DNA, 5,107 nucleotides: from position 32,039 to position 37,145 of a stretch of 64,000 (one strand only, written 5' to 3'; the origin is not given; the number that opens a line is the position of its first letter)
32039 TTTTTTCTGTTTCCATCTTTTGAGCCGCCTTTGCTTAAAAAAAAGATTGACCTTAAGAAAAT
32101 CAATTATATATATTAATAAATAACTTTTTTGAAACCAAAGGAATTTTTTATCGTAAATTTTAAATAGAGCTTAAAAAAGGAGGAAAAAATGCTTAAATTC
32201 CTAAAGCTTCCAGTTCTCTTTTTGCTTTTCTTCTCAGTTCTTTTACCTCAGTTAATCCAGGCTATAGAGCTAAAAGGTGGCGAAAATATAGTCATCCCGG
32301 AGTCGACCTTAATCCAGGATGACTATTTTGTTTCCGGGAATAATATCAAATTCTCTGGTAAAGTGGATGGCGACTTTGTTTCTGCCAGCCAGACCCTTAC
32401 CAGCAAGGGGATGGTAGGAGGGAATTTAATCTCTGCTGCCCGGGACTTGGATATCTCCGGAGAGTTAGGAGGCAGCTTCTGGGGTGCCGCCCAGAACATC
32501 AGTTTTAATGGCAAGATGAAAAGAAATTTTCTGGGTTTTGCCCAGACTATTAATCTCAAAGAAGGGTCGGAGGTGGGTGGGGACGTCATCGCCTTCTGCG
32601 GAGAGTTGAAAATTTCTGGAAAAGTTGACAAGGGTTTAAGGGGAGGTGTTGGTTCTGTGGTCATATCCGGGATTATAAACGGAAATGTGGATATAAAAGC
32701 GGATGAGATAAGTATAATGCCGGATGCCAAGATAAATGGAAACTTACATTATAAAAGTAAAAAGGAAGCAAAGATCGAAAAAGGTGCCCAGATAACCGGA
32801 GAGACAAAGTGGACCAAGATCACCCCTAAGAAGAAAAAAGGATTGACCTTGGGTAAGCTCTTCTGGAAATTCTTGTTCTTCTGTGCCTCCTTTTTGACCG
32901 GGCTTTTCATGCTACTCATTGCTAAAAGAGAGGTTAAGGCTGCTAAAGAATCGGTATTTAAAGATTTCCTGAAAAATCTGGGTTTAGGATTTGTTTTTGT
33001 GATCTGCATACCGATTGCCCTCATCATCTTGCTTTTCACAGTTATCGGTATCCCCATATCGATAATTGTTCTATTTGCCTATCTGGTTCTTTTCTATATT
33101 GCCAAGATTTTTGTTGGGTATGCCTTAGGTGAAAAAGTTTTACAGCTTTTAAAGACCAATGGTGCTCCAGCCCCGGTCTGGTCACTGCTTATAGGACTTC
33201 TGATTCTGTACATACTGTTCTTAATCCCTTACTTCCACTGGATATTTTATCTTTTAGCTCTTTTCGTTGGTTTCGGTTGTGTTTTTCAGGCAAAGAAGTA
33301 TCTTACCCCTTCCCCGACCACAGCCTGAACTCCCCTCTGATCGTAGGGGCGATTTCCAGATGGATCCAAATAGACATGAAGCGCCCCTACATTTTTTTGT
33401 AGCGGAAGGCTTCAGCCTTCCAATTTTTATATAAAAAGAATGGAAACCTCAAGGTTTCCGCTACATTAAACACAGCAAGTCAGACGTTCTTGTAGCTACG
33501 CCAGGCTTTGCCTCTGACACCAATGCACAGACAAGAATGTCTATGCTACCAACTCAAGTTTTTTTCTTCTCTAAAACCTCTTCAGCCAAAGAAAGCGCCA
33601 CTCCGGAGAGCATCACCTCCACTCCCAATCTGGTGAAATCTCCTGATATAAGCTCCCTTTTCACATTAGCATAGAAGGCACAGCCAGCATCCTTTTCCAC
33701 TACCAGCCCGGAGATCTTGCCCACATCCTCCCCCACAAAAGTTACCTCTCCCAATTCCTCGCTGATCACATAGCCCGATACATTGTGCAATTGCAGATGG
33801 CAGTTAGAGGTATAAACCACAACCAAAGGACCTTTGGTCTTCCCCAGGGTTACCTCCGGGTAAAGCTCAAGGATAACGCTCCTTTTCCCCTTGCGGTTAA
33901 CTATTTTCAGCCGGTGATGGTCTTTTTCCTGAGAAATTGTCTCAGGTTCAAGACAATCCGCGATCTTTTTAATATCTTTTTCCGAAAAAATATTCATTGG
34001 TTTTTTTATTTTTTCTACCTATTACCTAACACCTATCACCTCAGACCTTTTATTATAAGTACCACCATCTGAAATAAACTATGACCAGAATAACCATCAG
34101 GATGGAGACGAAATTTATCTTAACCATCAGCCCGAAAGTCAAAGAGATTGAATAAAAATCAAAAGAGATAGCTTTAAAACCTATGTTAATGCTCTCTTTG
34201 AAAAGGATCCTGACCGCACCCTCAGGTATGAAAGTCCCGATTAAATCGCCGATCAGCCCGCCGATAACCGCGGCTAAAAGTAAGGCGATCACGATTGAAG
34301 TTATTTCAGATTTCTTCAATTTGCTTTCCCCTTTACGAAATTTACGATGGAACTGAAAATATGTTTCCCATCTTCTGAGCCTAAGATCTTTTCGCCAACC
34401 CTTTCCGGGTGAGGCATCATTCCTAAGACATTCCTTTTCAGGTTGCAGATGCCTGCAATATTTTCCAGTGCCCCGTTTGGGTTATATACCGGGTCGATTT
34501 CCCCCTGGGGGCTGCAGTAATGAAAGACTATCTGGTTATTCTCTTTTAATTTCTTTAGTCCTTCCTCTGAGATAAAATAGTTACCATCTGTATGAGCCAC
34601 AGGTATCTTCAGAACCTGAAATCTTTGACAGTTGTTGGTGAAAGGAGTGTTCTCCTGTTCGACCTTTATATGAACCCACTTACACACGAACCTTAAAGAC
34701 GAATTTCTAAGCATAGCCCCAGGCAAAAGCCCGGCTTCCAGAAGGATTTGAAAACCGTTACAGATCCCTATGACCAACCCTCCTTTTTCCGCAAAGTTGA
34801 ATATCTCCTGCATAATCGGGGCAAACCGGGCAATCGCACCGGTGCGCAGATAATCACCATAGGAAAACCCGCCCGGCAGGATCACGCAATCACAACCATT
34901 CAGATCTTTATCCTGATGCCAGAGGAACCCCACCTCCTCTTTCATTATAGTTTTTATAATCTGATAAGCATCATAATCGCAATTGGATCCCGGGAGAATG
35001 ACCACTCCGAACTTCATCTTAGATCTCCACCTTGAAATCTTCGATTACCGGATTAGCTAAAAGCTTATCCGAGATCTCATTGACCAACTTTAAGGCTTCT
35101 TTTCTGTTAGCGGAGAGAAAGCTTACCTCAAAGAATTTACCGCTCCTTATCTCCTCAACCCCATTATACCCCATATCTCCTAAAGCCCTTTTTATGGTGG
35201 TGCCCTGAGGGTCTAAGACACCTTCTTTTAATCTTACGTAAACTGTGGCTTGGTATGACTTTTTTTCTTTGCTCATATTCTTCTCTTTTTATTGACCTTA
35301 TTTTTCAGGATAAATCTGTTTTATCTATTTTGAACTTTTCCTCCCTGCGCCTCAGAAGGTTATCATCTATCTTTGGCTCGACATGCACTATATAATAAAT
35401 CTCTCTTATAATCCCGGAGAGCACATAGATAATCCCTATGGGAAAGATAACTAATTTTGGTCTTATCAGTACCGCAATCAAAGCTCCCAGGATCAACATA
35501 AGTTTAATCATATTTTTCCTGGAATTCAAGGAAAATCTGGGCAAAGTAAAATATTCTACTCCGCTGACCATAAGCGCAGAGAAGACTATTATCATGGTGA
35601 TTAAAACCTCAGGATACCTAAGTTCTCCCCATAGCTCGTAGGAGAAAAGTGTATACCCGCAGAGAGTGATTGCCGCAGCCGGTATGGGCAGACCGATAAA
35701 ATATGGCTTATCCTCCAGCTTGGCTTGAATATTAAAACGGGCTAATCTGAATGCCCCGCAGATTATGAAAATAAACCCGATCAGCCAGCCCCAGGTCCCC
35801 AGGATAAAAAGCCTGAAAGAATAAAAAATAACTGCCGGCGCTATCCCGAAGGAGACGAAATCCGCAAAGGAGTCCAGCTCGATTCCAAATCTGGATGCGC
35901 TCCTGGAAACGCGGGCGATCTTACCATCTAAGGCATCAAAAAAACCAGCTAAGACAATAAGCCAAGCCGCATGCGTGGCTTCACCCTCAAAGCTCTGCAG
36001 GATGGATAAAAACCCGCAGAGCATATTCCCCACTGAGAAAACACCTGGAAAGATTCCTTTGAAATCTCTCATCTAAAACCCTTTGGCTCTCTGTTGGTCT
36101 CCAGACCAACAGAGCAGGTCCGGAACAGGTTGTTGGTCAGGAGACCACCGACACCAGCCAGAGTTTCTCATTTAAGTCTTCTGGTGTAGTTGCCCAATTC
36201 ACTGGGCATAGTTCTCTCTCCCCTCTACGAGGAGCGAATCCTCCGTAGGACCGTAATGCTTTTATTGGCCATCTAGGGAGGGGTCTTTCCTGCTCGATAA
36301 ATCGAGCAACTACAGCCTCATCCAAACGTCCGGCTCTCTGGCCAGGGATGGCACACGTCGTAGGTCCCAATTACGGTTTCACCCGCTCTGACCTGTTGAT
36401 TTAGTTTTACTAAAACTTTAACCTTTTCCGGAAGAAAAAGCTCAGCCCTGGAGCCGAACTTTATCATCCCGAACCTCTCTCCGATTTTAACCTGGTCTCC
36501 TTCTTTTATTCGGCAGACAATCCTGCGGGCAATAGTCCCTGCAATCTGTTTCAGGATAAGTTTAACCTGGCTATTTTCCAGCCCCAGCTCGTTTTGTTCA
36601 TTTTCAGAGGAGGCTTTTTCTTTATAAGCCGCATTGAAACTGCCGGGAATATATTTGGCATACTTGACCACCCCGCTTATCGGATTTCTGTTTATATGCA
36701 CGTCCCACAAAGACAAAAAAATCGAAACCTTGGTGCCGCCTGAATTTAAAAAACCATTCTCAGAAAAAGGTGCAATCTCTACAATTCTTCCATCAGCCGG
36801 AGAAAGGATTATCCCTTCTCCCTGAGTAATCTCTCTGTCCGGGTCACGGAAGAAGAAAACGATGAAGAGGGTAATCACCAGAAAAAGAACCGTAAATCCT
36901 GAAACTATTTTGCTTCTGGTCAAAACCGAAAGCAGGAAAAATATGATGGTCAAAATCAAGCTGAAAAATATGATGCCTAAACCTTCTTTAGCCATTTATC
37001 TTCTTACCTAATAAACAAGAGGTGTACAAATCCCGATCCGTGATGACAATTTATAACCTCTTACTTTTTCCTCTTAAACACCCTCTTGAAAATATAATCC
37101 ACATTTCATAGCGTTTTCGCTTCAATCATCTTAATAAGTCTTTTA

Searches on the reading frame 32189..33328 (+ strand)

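Call 47: search_protein_families(library=pfam, proteins=[window:32189-33328:+], max_evalue=0.0001)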
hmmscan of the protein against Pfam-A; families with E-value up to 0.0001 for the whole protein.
window:32189-33328:+ (379 aa): 1 family
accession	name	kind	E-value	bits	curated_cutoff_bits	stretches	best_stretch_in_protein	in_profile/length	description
PF04519.19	Bactofilin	-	3.3e-09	37.3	27.9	1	154-206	49-97/98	Polymer-forming cytoskeletal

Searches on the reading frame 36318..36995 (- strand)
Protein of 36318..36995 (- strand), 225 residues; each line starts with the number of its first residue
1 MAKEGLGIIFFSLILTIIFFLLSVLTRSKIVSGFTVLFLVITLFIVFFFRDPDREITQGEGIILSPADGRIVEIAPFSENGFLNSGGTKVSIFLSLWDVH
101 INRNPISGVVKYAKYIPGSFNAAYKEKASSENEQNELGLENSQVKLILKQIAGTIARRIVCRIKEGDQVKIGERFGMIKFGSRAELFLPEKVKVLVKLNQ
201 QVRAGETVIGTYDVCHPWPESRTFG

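Call 5: search_protein_families(library=pfam, proteins=[window:36318-36995:-])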
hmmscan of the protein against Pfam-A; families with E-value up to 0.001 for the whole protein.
window:36318-36995:- (225 aa): 1 family
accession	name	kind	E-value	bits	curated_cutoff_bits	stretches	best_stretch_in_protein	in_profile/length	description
PF02666.20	PS_Dcarbxylase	-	1.4e-45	155.9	22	1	42-209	2-197/198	Phosphatidylserine decarboxylase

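Call 7: find_encoding_contigs(protein=window:36318-36995:-, flank=6000, max_places=10)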
Protein window:36318-36995:- (225 aa): 1 contig read that carries it; 1 place shown.
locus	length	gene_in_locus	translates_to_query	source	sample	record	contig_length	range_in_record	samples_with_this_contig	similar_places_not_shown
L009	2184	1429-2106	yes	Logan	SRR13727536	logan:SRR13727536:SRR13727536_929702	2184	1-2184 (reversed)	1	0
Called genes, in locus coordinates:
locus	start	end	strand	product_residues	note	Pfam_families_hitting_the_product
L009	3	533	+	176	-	?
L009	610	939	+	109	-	PF22600:MTPAP-like_central (weak), PF01909:NTP_transf_2, PF18765:Polbeta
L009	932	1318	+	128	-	PF05168:HEPN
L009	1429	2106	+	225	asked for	PF02666:PS_Dcarbxylase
